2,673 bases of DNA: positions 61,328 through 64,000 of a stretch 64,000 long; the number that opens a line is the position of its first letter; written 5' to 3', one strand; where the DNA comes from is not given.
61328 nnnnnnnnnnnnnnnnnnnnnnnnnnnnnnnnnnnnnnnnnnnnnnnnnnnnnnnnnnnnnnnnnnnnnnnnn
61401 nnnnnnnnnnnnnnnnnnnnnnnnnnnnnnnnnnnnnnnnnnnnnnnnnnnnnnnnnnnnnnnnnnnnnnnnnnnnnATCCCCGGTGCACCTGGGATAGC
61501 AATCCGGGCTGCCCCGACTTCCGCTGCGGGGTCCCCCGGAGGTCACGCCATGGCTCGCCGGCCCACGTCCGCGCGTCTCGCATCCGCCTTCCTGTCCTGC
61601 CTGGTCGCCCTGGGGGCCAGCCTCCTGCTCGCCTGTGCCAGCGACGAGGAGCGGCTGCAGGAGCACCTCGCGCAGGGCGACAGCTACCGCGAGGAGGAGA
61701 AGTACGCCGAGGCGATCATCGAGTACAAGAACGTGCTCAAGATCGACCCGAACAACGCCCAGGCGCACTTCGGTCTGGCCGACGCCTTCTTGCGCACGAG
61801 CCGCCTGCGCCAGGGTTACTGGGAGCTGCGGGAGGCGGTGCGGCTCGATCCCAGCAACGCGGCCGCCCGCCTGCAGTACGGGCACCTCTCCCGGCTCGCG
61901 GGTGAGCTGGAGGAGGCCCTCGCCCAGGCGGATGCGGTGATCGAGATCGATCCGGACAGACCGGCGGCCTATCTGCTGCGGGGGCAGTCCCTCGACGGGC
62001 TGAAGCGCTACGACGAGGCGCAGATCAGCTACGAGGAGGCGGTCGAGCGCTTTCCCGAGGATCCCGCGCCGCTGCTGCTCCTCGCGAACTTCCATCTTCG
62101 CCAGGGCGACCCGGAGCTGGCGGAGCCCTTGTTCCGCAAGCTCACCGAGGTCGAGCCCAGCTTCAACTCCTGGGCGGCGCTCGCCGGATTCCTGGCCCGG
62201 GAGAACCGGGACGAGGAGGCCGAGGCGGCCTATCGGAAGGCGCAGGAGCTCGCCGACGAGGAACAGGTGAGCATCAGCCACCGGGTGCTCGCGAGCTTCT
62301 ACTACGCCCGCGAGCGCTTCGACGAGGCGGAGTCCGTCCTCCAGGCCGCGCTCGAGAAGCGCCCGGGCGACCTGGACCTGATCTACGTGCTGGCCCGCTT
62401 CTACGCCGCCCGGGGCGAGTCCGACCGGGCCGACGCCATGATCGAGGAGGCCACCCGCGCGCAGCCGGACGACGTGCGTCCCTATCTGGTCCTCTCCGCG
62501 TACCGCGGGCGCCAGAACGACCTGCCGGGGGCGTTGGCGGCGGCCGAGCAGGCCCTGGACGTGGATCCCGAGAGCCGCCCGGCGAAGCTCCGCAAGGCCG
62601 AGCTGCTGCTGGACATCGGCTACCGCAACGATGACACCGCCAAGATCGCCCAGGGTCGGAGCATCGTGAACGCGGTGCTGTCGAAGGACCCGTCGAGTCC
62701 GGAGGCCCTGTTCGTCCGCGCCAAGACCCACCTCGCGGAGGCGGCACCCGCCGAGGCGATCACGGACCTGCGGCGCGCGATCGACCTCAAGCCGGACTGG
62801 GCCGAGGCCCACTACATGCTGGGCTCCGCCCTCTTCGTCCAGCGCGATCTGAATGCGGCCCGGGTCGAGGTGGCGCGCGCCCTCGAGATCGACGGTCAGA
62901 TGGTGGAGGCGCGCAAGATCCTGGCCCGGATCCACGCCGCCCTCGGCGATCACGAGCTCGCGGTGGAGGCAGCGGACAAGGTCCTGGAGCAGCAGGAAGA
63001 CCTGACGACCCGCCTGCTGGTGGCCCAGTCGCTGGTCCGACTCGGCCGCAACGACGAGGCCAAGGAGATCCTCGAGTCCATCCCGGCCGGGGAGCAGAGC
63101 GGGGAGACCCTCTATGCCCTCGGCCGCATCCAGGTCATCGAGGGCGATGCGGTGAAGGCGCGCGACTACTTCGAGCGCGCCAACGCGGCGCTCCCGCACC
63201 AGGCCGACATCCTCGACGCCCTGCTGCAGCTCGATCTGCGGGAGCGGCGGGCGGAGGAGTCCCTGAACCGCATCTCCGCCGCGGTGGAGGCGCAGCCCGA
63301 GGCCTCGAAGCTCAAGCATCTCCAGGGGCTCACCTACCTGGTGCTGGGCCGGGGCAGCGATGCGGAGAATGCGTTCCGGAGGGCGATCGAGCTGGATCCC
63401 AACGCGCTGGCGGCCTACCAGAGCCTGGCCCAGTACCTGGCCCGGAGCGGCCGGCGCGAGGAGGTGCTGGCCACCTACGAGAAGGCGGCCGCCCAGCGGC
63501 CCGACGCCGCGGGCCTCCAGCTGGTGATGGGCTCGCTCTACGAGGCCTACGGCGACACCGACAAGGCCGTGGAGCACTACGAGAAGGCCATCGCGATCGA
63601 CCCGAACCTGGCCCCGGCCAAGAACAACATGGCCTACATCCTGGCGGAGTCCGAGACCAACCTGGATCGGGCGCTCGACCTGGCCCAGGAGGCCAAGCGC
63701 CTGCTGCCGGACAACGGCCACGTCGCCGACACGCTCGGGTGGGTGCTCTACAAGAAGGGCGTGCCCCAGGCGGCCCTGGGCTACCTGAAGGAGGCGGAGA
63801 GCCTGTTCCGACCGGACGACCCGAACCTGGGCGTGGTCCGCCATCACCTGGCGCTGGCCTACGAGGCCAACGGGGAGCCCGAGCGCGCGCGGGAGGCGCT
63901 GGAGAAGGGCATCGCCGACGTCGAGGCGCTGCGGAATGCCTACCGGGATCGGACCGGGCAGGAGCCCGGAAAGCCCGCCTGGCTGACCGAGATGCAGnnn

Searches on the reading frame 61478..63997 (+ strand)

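Call 27: search_protein_families(library=ncbifam, proteins=[window:61478-63997:+], max_evalue=0.00001)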
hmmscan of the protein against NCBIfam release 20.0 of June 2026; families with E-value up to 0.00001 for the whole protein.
window:61478-63997:+ (840 aa): 28 families (the best 25 are shown)
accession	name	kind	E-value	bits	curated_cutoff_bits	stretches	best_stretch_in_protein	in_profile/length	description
TIGR02917.1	PEP_TPR_lipo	equivalog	2.5e-90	303.6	312.2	5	606-810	699-896/899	XrtA/PEP-CTERM system TPR-repeat protein PrsT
NF040959.1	MamA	equivalog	4.9e-57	192.7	200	4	517-670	45-199/204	magnetosome protein MamA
TIGR02521.1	type_IV_pilW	equivalog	1.2e-41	142.9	154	2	680-773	33-125/234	type IV pilus biogenesis/stability protein PilW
NF033920.0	C39_PA2778_fam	equivalog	6.4e-34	117.5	150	2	164-259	158-254/255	PA2778 family cysteine peptidase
NF052415.1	T3SS_chap_SctY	equivalog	1.3e-30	106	70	0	270-360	11-104/106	type III secretion apparatus assembly chaperone SctY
NF033762.1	social_mot_Tgl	equivalog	1e-26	93.8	225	1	656-807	43-192/252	social motility TPR repeat lipoprotein Tgl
TIGR00990.1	3a0801s09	subfamily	2.2e-23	82.8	757.25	1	547-779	336-574/615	mitochondrial import receptor subunit TOM70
NF047371.1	FlcA_CTERM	equivalog_domain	6.7e-23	81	300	2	69-328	164-376/646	periplasmic flagellar collar protein FlcA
TIGR03939.1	PGA_TPR_OMP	equivalog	3.6e-22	78.4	366.65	2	241-381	65-202/800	poly-beta-1,6 N-acetyl-D-glucosamine export porin PgaA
NF008757.0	PRK11788.1-5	equivalog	5.5e-19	68.6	363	1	450-602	188-343/388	lipopolysaccharide assembly protein LapB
TIGR04510.1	mod_pep_cyc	subfamily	1e-18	67.3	400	1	64-304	402-642/814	putative peptide modification system cyclase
TIGR00540.1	TPR_hemY_coli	hypoth_equivalog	1.8e-18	66.5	142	0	389-497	276-380/385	heme biosynthesis-associated TPR protein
NF033758.1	gliding_GltE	equivalog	1.2e-16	60.7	225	0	554-737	166-349/411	adventurous gliding motility TPR repeat lipoprotein GltE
TIGR02552.1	LcrH_SycD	equivalog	3.8e-16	59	104.8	0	63-128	55-120/136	SycD/LcrH family type III secretion system chaperone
NF047507.1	TPR_BatC_Lepto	exception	1.8e-15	57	175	0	681-728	99-146/214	TPR repeat-containing protein BatC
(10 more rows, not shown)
